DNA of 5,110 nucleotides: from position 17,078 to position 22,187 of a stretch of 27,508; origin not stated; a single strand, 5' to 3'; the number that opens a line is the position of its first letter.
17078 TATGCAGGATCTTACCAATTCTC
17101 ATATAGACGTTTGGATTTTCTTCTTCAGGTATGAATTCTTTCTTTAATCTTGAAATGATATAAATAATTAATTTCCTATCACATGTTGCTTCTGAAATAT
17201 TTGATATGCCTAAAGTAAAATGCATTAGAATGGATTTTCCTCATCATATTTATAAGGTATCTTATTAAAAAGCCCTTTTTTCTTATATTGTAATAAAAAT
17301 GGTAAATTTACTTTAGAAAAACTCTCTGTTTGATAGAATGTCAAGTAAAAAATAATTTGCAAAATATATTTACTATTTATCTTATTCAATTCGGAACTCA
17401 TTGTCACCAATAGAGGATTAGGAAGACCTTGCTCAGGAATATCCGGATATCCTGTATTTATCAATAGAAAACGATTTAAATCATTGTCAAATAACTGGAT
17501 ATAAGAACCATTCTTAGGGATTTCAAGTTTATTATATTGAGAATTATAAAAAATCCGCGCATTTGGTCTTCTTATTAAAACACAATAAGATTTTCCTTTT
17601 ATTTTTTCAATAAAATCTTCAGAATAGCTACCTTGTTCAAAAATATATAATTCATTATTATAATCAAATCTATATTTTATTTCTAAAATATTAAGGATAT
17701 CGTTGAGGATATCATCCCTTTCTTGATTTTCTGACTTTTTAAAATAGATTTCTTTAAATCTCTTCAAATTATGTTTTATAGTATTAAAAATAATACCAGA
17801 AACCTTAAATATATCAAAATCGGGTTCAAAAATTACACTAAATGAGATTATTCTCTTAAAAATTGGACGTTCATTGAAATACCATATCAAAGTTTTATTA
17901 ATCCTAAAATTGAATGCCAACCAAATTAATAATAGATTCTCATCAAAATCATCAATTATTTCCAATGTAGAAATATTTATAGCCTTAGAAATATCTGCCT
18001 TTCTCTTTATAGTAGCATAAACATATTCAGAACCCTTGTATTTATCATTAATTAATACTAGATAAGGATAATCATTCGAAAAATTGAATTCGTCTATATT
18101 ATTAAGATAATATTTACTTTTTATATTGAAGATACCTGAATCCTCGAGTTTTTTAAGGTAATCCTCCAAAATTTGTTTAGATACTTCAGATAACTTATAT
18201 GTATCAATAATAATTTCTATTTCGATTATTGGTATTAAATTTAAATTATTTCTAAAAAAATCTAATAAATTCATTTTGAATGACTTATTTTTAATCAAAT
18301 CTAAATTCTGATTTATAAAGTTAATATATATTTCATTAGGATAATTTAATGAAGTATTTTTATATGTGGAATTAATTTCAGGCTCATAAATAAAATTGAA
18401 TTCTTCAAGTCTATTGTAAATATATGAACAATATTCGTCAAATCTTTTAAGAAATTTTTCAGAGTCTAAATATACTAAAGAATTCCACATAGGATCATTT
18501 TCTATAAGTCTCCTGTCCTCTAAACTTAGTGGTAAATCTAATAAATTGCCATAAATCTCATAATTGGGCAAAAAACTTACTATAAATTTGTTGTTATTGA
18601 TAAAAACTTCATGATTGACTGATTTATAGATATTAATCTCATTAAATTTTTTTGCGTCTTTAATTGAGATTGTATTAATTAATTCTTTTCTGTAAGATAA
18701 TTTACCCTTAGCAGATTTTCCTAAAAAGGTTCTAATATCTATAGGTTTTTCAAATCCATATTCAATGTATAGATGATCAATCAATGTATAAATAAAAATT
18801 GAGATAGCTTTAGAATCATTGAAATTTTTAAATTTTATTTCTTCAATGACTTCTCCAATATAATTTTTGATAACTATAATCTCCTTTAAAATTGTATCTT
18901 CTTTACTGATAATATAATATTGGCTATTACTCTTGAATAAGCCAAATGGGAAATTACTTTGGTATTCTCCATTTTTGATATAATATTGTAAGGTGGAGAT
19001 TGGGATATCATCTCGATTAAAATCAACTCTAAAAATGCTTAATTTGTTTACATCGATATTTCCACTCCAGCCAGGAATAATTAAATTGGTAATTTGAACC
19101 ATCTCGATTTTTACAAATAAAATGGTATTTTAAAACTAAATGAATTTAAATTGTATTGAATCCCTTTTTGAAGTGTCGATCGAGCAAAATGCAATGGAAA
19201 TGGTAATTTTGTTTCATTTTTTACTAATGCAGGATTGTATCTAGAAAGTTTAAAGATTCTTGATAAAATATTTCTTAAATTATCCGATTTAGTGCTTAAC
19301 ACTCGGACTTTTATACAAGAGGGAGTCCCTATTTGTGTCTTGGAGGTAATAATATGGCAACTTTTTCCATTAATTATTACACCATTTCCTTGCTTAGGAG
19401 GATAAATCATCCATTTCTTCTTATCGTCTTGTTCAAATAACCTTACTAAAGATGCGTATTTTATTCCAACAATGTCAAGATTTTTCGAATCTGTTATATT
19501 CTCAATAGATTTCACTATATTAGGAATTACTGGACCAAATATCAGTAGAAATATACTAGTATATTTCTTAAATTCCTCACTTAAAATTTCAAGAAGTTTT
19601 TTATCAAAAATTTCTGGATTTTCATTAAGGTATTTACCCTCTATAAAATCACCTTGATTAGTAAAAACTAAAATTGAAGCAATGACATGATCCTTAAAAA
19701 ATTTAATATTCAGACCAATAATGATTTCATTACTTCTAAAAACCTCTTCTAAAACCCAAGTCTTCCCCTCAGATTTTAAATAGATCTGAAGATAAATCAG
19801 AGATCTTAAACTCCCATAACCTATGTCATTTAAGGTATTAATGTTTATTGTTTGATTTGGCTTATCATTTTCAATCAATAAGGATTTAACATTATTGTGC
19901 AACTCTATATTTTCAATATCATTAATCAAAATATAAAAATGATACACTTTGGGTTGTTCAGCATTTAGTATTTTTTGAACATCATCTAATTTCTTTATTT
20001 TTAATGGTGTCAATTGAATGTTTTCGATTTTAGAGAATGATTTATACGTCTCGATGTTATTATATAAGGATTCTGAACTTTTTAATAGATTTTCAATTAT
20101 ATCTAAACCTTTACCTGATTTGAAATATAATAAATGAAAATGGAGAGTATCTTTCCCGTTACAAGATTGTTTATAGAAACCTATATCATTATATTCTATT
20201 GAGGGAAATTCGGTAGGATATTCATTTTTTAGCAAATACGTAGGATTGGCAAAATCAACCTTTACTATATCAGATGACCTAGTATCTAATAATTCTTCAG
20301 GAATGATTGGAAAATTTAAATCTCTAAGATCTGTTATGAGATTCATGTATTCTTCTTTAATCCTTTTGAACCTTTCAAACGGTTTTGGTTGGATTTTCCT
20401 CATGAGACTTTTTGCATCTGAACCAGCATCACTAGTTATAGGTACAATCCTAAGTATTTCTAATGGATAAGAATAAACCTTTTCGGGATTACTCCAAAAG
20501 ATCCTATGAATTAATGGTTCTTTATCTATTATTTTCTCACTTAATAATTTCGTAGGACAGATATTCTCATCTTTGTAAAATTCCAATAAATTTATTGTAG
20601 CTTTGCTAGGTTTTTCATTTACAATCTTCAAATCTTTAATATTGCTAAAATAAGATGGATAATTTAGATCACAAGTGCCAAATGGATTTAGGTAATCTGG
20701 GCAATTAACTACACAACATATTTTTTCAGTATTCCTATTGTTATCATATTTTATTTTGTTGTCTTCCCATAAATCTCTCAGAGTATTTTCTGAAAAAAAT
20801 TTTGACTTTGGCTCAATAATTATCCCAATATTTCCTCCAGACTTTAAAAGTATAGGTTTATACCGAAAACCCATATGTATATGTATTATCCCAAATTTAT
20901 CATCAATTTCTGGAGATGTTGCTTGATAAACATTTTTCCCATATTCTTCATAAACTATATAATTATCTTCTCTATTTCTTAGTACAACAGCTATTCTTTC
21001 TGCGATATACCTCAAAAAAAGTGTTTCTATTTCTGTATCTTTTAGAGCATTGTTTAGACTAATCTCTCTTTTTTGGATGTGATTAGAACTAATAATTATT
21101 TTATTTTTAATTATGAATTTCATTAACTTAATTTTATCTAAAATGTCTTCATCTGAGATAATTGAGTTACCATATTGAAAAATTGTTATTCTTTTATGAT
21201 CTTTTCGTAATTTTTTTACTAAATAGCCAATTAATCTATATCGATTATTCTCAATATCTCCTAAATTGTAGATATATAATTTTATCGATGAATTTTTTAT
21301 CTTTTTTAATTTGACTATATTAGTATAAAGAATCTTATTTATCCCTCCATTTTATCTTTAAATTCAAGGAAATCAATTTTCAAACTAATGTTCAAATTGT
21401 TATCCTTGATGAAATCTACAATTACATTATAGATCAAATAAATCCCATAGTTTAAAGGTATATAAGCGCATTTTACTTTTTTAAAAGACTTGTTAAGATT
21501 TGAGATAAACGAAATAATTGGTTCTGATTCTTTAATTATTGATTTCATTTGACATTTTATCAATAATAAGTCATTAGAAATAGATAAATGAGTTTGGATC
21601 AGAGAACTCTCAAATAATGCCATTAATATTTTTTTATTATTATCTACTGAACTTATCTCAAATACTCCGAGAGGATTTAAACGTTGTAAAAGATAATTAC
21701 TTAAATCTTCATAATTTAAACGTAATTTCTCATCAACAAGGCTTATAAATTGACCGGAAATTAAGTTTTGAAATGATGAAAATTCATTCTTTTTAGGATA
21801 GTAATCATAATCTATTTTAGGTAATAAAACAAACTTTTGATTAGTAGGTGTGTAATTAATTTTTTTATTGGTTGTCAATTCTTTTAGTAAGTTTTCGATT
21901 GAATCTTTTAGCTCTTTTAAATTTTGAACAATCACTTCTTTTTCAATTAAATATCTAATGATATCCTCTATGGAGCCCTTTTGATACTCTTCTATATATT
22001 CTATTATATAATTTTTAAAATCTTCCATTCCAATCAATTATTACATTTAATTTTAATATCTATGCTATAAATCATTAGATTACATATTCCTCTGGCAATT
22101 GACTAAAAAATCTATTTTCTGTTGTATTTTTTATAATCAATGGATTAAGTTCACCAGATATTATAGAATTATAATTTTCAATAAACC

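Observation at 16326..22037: Tandem inactive Argonautes translationally coupled to a Cas4-like Fe-S nuclease: candidate new pAgo defence system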

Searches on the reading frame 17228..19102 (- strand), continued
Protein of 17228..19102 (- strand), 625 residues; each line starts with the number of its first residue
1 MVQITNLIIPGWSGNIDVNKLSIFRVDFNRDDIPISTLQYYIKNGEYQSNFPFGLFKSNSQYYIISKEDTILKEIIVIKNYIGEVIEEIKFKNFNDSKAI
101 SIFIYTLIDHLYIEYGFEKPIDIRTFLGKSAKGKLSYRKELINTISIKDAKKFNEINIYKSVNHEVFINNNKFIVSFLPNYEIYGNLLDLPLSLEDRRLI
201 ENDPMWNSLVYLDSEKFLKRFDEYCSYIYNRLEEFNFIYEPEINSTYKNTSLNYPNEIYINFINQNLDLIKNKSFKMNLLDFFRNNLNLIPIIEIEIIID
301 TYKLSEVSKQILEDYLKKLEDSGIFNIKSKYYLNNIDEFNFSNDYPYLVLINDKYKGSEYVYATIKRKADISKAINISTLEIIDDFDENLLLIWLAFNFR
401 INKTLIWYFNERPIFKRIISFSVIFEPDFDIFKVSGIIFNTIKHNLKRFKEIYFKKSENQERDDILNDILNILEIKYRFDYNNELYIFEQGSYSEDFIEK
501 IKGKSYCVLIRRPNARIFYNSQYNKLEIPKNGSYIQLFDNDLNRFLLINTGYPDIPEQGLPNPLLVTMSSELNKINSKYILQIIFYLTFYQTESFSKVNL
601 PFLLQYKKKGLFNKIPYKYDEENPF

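Call 102: find_encoding_contigs(protein=P0043, flank=6000, max_places=2)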
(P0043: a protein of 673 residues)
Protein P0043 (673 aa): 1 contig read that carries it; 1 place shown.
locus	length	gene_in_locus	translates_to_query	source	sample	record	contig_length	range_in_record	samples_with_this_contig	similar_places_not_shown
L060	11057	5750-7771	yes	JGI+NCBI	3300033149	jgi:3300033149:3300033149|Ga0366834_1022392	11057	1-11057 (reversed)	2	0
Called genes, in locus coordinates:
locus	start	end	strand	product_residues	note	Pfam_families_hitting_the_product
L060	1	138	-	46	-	?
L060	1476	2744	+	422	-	-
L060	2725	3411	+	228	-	-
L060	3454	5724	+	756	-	-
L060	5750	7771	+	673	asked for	-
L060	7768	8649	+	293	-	PF12705:PDDEXK_1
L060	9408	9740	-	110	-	-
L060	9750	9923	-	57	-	-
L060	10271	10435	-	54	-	-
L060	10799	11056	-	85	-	?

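Call 105: search_protein_families(library=pfam, proteins=[L060:1476-2744:+, L058:8467-11004:+, L058:11084-11977:+, L058:1110-3260:+, L060:2725-3411:+], max_evalue=0.01)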
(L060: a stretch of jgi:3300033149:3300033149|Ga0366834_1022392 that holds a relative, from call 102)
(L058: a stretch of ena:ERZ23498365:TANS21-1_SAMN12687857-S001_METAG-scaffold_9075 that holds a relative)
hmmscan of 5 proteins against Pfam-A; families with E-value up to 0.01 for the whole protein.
L060:1476-2744:+ (422 aa): 0 families

L058:8467-11004:+ (845 aa): 1 family
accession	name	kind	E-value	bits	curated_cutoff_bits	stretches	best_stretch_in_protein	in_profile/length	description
PF02171.23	Piwi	-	4.3e-09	36.5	28.9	1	552-808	43-278/302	Piwi domain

L058:11084-11977:+ (297 aa): 2 families
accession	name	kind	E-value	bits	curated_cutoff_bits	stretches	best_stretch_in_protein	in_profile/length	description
PF19810.5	HFX_2341_N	-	4.6e-11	43.7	30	1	3-107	18-120/120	HFX_2341-like, N-terminal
PF23400.1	CARF_Card1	-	0.00038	20.9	24.6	1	9-106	28-123/146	Card1 CARF domain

L058:1110-3260:+ (716 aa): 4 families
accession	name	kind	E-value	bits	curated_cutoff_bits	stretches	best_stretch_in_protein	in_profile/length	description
PF14311.12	DUF4379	-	6.1e-49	164.5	24.5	9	78-109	23-55/56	Probable Treble clef zinc finger domain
PF21817.3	CapR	-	2.3e-12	47.3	24.2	2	132-168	22-67/67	CapR homology domain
PF05605.18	zf-Di19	-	4.3e-08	33.7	27.5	0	321-362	15-50/54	Drought induced 19 protein (Di19), zinc-binding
PF08534.16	Redoxin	-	0.0087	16.3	26.6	0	641-663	35-57/148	Redoxin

L060:2725-3411:+ (228 aa): 0 families

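Call 108: find_related_loci(query=A1, collection=viral_contigs, flank=8000)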
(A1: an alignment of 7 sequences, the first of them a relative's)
Query A1 (625 aa) in viral_contigs; peptide patterns used: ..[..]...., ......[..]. (x = any residue, [..] = any of these).
28 stretches matched a pattern, but none encodes a relative of the query by tblastn (E <= 1e-3).

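Call 110: search_protein_families(library=padloc, proteins=[L002:11850-12971:-, L002:11165-11848:-], max_evalue=0.001)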
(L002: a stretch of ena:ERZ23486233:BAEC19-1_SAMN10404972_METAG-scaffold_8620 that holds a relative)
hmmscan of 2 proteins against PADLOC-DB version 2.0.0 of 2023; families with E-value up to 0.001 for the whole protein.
L002:11850-12971:- (373 aa): 3 families
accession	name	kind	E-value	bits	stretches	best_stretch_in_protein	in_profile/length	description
PDLC02903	pVip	-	5.9e-13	46.9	1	24-183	2-152/257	Viperins not associated with kinases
PDLC02904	pVip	-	1.1e-12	46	1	27-184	8-157/262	Viperins associated with kinases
PDLC02905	pVip-kinase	-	9.5e-07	26.4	1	24-141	184-296/474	Viperin-kinase fusion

L002:11165-11848:- (227 aa): 3 families
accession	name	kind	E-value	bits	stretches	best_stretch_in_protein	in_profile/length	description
PDLC00940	Cas3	-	3.3e-06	25.4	1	27-140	4-114/178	CRISPR-associated endonuclease Cas3-HD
PDLC01765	Cas3c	-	2.1e-05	21.7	1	20-107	19-92/612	-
PDLC01254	Cas3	-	8.7e-05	20.8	1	26-111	11-90/164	CAS-I; effector_G3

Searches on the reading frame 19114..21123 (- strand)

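Call 6: search_protein_families(library=pfam, proteins=[window:19114-21123:-], max_evalue=0.1)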
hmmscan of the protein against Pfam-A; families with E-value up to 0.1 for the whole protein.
window:19114-21123:- (670 aa): 1 family
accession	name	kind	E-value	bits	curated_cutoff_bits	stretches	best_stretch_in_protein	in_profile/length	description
PF12416.13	DUF3668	-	0.052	14.1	26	0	378-454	39-113/176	Cep120 protein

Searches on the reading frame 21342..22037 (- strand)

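Call 6: search_protein_families(library=pfam, proteins=[window:21342-22037:-], max_evalue=0.1)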
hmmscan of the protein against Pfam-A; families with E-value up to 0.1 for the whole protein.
window:21342-22037:- (232 aa): 4 families
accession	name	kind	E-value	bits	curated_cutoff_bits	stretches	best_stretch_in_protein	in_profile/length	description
PF23130.1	IcmW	-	0.0021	18.7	27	1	10-71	5-67/144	IcmW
PF10654.15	DUF2481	-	0.0066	17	27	1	22-63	11-52/126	Protein of unknown function (DUF2481)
PF24406.1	nSTAND_NTPase4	-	0.055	14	27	1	5-38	6-40/58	Novel STAND NTPase 4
PF17792.6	ThiD2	-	0.064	14.1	23.5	0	23-56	17-49/124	ThiD2 family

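Call 7: search_protein_families(library=padloc, proteins=[window:21342-22037:-], max_evalue=0.1)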
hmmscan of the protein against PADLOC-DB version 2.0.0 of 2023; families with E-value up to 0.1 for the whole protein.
window:21342-22037:- (232 aa): 2 families
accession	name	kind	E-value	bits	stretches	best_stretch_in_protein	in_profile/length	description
PDLC05034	PDC-S52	-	0.0035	15.1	1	142-188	157-203/211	-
PDLC01725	typeIV_Cas7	-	0.02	12.3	1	9-61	74-126/263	Csf2_1_IVA3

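Call 8: search_protein_families(library=ncbifam, proteins=[window:21342-22037:-], max_evalue=0.1)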
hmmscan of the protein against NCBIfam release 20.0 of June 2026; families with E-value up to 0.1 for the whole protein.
window:21342-22037:- (232 aa): 0 families
